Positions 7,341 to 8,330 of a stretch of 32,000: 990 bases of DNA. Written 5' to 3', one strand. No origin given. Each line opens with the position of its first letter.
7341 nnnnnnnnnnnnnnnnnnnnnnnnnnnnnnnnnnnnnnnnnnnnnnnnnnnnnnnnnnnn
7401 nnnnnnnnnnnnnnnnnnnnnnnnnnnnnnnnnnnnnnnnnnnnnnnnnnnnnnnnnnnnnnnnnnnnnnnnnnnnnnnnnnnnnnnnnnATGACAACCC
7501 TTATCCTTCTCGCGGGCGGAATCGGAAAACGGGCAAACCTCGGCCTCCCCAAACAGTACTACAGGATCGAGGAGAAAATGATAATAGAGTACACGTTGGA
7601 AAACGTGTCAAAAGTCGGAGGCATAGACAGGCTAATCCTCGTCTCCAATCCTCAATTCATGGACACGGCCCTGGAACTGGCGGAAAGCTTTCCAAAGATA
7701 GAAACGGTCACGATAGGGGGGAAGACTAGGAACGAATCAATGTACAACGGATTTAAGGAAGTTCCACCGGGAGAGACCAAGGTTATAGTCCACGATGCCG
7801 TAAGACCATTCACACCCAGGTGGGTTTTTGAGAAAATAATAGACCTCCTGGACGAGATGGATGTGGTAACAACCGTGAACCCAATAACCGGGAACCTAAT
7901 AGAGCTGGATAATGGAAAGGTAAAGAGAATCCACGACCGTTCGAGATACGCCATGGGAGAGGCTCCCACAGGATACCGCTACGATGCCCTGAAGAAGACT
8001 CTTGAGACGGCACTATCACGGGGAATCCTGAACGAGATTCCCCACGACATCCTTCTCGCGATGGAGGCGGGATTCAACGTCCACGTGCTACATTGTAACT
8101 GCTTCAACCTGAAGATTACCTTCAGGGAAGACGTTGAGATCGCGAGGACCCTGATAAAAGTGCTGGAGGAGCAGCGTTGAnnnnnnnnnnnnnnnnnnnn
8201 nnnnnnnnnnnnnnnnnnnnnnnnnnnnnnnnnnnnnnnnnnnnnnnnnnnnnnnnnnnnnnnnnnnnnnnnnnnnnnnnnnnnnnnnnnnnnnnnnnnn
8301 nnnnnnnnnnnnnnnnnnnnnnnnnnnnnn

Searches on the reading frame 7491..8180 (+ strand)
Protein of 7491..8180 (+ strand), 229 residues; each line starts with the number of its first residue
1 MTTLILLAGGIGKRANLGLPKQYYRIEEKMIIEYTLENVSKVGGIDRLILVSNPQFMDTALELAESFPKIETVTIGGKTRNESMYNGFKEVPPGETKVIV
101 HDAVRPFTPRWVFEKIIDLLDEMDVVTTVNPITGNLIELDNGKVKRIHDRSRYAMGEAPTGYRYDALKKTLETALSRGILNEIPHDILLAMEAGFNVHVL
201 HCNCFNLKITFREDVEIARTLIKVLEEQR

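Call 19: search_protein_families(library=pfam, proteins=[window:7491-8180:+], max_evalue=0.001)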
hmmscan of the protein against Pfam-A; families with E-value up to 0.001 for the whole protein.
window:7491-8180:+ (229 aa): 2 families
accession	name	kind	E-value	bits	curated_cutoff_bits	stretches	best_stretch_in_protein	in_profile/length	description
PF01128.25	IspD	-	2e-34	119.7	27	1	4-222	3-219/221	2-C-methyl-D-erythritol 4-phosphate cytidylyltransferase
PF12804.13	NTP_transf_3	-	7.4e-06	26.7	27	1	5-120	2-111/160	MobA-like NTP transferase domain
